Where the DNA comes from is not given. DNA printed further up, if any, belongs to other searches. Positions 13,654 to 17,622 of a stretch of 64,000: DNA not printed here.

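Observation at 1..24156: Tandem array of six paralogous giant YfhO-like membrane-protein genes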

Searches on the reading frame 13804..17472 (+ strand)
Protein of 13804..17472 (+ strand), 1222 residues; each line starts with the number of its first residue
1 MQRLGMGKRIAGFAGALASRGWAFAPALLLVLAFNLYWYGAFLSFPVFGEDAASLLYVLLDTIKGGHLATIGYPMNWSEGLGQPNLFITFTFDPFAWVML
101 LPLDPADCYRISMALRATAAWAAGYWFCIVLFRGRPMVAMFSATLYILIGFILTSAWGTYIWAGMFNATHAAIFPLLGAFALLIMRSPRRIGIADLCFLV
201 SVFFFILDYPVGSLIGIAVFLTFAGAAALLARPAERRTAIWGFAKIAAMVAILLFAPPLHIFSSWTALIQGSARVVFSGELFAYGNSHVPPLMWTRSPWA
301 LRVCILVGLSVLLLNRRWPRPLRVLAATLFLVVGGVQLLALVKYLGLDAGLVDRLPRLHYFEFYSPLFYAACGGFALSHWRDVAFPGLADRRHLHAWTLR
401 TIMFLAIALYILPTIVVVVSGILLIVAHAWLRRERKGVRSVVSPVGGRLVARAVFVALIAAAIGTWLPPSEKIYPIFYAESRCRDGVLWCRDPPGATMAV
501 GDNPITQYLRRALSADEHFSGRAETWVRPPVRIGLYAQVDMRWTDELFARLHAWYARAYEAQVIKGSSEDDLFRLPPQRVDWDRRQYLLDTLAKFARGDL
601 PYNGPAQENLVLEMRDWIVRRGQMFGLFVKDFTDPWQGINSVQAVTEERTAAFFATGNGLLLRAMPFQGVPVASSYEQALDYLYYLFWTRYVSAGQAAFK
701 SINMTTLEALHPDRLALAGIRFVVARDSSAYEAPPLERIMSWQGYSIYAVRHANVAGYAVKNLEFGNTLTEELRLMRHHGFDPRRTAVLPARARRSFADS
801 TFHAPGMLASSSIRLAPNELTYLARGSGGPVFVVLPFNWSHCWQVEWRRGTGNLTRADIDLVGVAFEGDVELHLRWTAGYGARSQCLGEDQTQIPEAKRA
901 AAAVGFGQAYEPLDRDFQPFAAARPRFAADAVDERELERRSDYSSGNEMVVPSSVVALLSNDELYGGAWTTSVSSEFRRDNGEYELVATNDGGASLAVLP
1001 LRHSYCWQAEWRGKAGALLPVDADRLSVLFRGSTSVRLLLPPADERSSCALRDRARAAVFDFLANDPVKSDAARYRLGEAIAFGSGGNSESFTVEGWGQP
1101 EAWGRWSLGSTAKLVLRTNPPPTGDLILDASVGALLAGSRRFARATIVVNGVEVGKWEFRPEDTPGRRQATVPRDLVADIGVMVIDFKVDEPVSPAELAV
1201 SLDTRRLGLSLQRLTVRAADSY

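Call 4: search_protein_families(library=pfam, proteins=[window:13804-17472:+], max_evalue=1)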
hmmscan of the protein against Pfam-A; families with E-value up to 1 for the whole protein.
window:13804-17472:+ (1222 aa): 1 family
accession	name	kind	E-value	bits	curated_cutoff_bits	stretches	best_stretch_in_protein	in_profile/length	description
PF22895.2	DUF7024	-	0.00042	20.6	24.4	1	1079-1217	12-144/145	Domain of unknown function (DUF7024)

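Call 5: search_protein_families(library=ncbifam, proteins=[window:13804-17472:+], max_evalue=1)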
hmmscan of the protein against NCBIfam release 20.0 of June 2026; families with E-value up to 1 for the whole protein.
window:13804-17472:+ (1222 aa): 1 family
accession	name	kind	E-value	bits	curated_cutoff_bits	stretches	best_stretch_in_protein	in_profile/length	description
NF003000.0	PRK03776.1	equivalog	0.18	9.8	574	0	1069-1110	618-659/763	phosphatidylglycerol--membrane-oligosaccharide glycerophosphotransferase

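Call 13: search_solved_structures(query=window:13804-17472:+, max_evalue=10)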
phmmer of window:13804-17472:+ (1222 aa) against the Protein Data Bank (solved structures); distinct sequences matched with E-value up to 10: 3.
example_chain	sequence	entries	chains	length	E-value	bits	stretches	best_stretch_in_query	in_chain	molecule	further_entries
2wu5_D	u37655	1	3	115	0.13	13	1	143-186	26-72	SUCCINATE DEHYDROGENASE HYDROPHOBIC MEMBRANE ANCHOR PROTEIN SUBUNIT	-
1nek_D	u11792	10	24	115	0.44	11.2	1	143-185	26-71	Succinate dehydrogenase hydrophobic membrane anchor protein | SUCCINATE DEHYDROGENASE HYDROPHOBIC MEMBRANE ANCHOR SUBUNIT | SUCCINATE DEHYDROGENASE HYDROPHOBIC 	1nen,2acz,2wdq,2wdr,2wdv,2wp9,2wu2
2ws3_D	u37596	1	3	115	0.51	11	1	143-185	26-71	SUCCINATE DEHYDROGENASE HYDROPHOBIC MEMBRANE ANCHOR SUBUNIT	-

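Call 17: find_homologous_proteins(query=window:13804-17472:+)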
Query window:13804-17472:+ (1222 aa): 26 proteins with E <= 0.001 among 8000 candidates.
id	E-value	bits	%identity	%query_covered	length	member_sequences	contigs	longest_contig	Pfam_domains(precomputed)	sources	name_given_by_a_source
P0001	0.0e+0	2795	100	100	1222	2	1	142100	-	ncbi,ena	ncbi:MAG: hypothetical protein ACLQME_11540 [Alphaproteobacteria bacterium]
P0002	0.0e+0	1932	70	99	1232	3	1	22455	-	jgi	-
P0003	0.0e+0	1738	64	100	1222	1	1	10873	-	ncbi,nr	ncbi:MAG TPA: hypothetical protein VL244_16055 [Alphaproteobacteria bacterium]|nr:hypothetical prote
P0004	0.0e+0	1665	61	100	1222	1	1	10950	-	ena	-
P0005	0.0e+0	1576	59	100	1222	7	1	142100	-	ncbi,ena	ncbi:MAG: hypothetical protein ACLQME_11555 [Alphaproteobacteria bacterium]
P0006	0.0e+0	1541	60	98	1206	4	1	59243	-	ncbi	ncbi:MAG: hypothetical protein ACHQRJ_02075 [Alphaproteobacteria bacterium]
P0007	0.0e+0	1511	57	100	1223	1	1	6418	-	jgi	jgi:hypothetical protein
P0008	0.0e+0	1510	57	99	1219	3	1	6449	-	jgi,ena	-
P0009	0.0e+0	1506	57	98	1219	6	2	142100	-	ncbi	ncbi:MAG: hypothetical protein ACLQME_11520 [Alphaproteobacteria bacterium]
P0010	0.0e+0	1485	57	100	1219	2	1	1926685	-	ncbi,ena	-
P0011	0.0e+0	1453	55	100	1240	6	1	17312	-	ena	-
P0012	0.0e+0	1453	55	99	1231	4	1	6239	-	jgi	-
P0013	0.0e+0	1451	55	98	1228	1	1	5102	-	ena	-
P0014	0.0e+0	1431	56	100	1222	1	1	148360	-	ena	-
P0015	0.0e+0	1335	52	97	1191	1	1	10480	-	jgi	jgi:hypothetical protein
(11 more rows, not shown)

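Call 26: find_encoding_contigs(protein=P0009, flank=10000, max_places=3)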
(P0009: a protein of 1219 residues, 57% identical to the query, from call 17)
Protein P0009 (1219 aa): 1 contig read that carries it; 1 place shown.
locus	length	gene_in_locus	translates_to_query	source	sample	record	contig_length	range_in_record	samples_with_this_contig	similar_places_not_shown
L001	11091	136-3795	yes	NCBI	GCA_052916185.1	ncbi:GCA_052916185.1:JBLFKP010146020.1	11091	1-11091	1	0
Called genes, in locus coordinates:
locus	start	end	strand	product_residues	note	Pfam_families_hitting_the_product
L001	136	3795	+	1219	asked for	-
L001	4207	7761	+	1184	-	-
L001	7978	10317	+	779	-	-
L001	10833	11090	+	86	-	?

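Call 30: find_related_loci(query=A2, collection=genome_contigs, flank=10000)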
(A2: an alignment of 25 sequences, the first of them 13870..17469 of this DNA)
Query A2 (1200 aa) in genome_contigs; peptide patterns used: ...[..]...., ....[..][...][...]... (x = any residue, [..] = any of these).
28 stretches matched a pattern; 8 encode a relative of the query (tblastn E <= 1e-3); 8 distinct loci.
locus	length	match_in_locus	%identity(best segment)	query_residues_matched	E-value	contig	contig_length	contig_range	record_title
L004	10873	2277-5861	64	1-1195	0e+0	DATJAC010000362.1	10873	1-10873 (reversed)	MAG TPA_asm: Alphaproteobacteria bacterium isolate SMAG_U15317 k141_5611031, whole genome shotgun sequence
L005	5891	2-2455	55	382-1197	0e+0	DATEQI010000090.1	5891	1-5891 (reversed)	MAG TPA_asm: Alphaproteobacteria bacterium isolate SMAG_U9043 k141_1263083, whole genome shotgun sequence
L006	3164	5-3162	60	1-1197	0e+0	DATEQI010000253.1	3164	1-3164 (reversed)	MAG TPA_asm: Alphaproteobacteria bacterium isolate SMAG_U9043 k141_455772, whole genome shotgun sequence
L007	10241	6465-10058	56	5-1200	0e+0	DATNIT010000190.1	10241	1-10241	MAG TPA_asm: Stellaceae bacterium isolate SMAG_U11380 k141_182181, whole genome shotgun sequence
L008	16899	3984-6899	37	5-1016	3e-177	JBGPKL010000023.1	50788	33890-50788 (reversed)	MAG: Sulfurifustaceae bacterium isolate OBJ_0618_7090110_287 k141_8005857_length_50788_cov_35.5492, whole genome shotgun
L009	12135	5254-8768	40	10-1031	8e-160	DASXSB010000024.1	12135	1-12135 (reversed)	MAG TPA_asm: Candidatus Methylomirabilota bacterium isolate SMAG_U4655 k141_1106159, whole genome shotgun sequence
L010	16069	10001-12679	36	2-1039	6e-146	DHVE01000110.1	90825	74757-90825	MAG TPA_asm: Betaproteobacteria bacterium UBA5216 UBA5216_contig_360, whole genome shotgun sequence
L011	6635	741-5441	38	9-1017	2e-76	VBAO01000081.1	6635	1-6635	MAG: Bacillati bacterium ANGP1 isolate NP_7 14_1009_09_30cm_scaffold_27169, whole genome shotgun sequence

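Call 49: predict_structure(alignment_id=A2)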
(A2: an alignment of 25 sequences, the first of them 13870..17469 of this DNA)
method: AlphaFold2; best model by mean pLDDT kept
length: 1200 residues; sequences in the alignment: 25
mean_pLDDT: 78.9   pTM: 0.71
mean pLDDT of the five models: 78.9, 78.8, 78.7, 77.4, 69.6
residues with pLDDT >= 90: 297; 70-90: 628; 50-70: 196; < 50: 79
segments of 3 or more residues with pLDDT < 50: 141-144, 255-264, 464-466, 472-475, 641-644, 653-659, 670-676, 777-780, 919-922, 1045-1050, 1063-1074, 1076-1081
pLDDT, mean of each block of 10 residues (from residue 1): 88 77 51 69 75 70 60 78 77 88 95 91 89 66 61 94 90 93 78 89 94 92 94 80 69 50 58 85 90 84 94 87 70 71 92 88 72 84 89 83 80 58 76 87 67 60 49 51 85 80 81 79 95 94 79 93 93 85 86 89 76 64 76 64 55 48 54 48 60 85 82 84 88 88 89 80 87 63 79 90 88 90 93 89 93 89 83 75 64 77 81 67 70 87 76 80 88 90 91 89 90 89 77 87 55 67 46 44 74 77 88 87 92 91 90 85 89 85 85 79
secondary structure, 60 per line:
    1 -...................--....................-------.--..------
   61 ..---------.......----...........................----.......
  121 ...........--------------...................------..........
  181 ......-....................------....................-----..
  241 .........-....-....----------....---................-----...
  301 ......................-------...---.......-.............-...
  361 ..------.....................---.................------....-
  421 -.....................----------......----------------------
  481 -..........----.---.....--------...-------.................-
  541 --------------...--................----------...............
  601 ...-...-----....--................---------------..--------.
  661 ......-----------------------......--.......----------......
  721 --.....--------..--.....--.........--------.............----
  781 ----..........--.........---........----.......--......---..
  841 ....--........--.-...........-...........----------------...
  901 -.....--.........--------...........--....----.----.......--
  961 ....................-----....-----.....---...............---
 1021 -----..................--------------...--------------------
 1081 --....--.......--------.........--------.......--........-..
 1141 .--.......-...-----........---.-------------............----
elements in order (helices of 4 or more, strands of 3 or more residues): H2-20 H23-42 H72-78 H83-109 H114-131 H146-164 H171-186 H188-207 H214-233 H239-249 H251-254 H256-259 H270-273 H277-292 H298-322 H336-342 H344-356 H358-362 H369-389 H393-409 H416-419 H422-442 H453-458 H482-491 E500-504 E513-515 H523-539 H560-575 H586-603 E605-607 H613-616 H619-634 H660-666 H690-695 E698-704 E715-720 E723-727 E740-744 H747-755 E764-768 H769-776 E785-794 E797-805 E809-816 E821-827 E830-835 E839-844 E847-854 H859-869 H871-881 E898-900 E902-906 H909-917 E926-930 H931-936 H939-942 E952-958 E961-980 E986-989 E995-999 E1003-1017 H1026-1043 E1058-1060 E1083-1086 E1089-1095 E1104-1112 E1121-1127 E1130-1137 E1144-1150 E1160-1167 E1185-1196

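Call 74: search_protein_families(library=pfam, proteins=[L010:153-1256:+, L010:1166-2371:+, L010:2328-3032:+, L010:3016-4047:-, L010:3945-4688:-, L010:4849-5814:+, L010:5829-6398:+, L010:6272-6919:+, L010:6922-7398:+, L010:12765-15845:+], max_evalue=0.001)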
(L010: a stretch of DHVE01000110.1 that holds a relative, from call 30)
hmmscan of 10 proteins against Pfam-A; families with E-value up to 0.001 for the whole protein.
L010:153-1256:+ (367 aa): 3 families
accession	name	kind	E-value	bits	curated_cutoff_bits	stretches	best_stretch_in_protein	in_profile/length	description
PF01041.23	DegT_DnrJ_EryC1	-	6.7e-101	338.5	19.8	1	18-361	7-360/360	DegT/DnrJ/EryC1/StrS aminotransferase family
PF00266.25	Aminotran_5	-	3.1e-07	30.1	21.5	1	36-162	44-182/371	Aminotransferase class-V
PF01212.27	Beta_elim_lyase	-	3.5e-06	27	27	1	37-157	34-170/288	Beta-eliminating lyase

L010:1166-2371:+ (401 aa): 5 families
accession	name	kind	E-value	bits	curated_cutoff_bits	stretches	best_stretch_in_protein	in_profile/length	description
PF01041.23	DegT_DnrJ_EryC1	-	4.4e-106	355.6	19.8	1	50-395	3-359/360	DegT/DnrJ/EryC1/StrS aminotransferase family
PF00266.25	Aminotran_5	-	3e-11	43.4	21.5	1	46-197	18-181/371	Aminotransferase class-V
PF00155.27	Aminotran_1_2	-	6.7e-07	29.3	19.7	1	69-193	39-187/361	Aminotransferase class I and II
PF01212.27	Beta_elim_lyase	-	2.3e-06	27.6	27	1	71-232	32-196/288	Beta-eliminating lyase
PF01053.26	Cys_Met_Meta_PP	-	4e-06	26.1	27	1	73-198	54-180/381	Cys/Met metabolism PLP-dependent enzyme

L010:2328-3032:+ (234 aa): 1 family
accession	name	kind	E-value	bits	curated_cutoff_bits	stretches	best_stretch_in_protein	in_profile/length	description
PF02585.22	PIG-L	-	3e-16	60.5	28.2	1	23-138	1-128/129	GlcNAc-PI de-N-acetylase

L010:3016-4047:- (343 aa): 3 families
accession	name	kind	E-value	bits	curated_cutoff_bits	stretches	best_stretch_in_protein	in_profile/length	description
PF08241.18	Methyltransf_11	-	2.6e-09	38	21.2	1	148-241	1-94/95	Methyltransferase domain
PF13649.12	Methyltransf_25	-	4.2e-05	24.6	27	1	147-238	1-97/97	Methyltransferase domain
PF13847.12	Methyltransf_31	-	0.00086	19.5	27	0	143-246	3-113/145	Methyltransferase domain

L010:3945-4688:- (247 aa): 3 families
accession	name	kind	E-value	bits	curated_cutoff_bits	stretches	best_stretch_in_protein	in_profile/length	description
PF00535.33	Glycos_transf_2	-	1.7e-20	74.1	23.3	1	7-131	1-124/168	Glycosyl transferase family 2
PF13641.12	Glyco_tranf_2_3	-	4.5e-08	33.8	27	1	6-97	3-96/230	Glycosyltransferase like family 2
PF10111.15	Glyco_tranf_2_2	-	0.00026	21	27.3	1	10-97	4-91/276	Glycosyltransferase like family 2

L010:4849-5814:+ (321 aa): 1 family
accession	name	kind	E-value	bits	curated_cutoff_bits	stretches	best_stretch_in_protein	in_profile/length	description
PF03706.18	LPG_synthase_TM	-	2.5e-38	132.7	33.4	1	7-296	1-302/302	Lysylphosphatidylglycerol synthase TM region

L010:5829-6398:+ (189 aa): 1 family
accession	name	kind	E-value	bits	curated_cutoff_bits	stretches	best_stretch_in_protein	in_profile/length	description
PF00293.34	NUDIX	-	2.8e-14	53.7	21.1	1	44-148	7-117/134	NUDIX domain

L010:6272-6919:+ (215 aa): 0 families

L010:6922-7398:+ (158 aa): 0 families

L010:12765-15845:+ (1026 aa): 0 families

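Call 90: fold_search(model_id=the predicted structure, library=pdb)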
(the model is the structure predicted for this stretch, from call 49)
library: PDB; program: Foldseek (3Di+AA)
matches with E <= 10: 611; with E <= 0.001: 6
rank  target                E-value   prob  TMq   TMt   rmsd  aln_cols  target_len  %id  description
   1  6wby                  6.8e-07  1.00  0.26  0.25  26.2      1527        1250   11  Single-Particle Cryo-EM Structure of Arabinofuranosyltransferase AftD from Mycobacteria, Mutant R1389S Class 2 (released 2020-05-13)
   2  6w98_A                6.8e-07  1.00  0.26  0.24  25.5      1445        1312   12  Single-Particle Cryo-EM Structure of Arabinofuranosyltransferase AftD from Mycobacteria (released 2020-05-13)
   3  6wbx                  2.2e-05  1.00  0.26  0.25  28.1      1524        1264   11  Single-Particle Cryo-EM Structure of Arabinofuranosyltransferase AftD from Mycobacteria, Mutant R1389S Class 1 (released 2020-05-13)
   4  9h6f_A                5.2e-04  1.00  0.08  0.10  22.2       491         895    9  Bacteroides ovatus GH98 endoxylanase in complex with arabino-xylooligosaccharide (released 2025-11-05)
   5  9h6h_B                5.8e-04  1.00  0.08  0.11  21.7       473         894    9  Bacteroides ovatus GH98 endoxylanase with Seleno-methionine substituents (released 2025-11-05)
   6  9h6h_A                6.1e-04  1.00  0.08  0.11  20.2       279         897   12  Bacteroides ovatus GH98 endoxylanase with Seleno-methionine substituents (released 2025-11-05)
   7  9h6g_B                1.4e-03  1.00  0.07  0.10  20.2       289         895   11  Inactive Bacteroides ovatus GH98 endoxylanase E361A in complex with arabino-xylooligosaccharide (released 2025-11-05)
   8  8age_A                1.5e-03  1.00  0.20  0.34  10.2       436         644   13  Structure of yeast oligosaccharylransferase complex with acceptor peptide bound (released 2022-12-07)
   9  8if8_B                2.0e-03  1.00  0.18  0.33  11.1       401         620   16  Arabinosyltransferase AftA (released 2023-05-31)
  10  6s7t_A                2.3e-03  1.00  0.18  0.27  11.0       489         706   10  Cryo-EM structure of human oligosaccharyltransferase complex OST-B (released 2019-12-18)
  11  6ezn_F                2.8e-03  1.00  0.19  0.32  12.8       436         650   14  Cryo-EM structure of the yeast oligosaccharyltransferase (OST) complex (released 2018-01-17)
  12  6qev_B                2.8e-03  0.57  0.08  0.07  22.1       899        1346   10  EngBF DARPin Fusion 4b B6 (released 2019-11-06)
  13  7bys_A                3.4e-03  0.92  0.08  0.19  22.4       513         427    9  Crystal structure of exo-beta-1,3-galactanase from Phanerochaete chrysosporium Pc1,3Gal43A apo form (released 2020-11-04)
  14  4qaw_H                4.1e-03  1.00  0.09  0.17  13.9       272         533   13  Structure of modular Xyn30D from Paenibacillus barcinonensis (released 2014-10-08)
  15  8a1a_A                4.1e-03  0.51  0.09  0.08  21.9       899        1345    9  Structure of a leucinostatin derivative determined by host lattice display : L1F11V1 construct (released 2022-12-07)
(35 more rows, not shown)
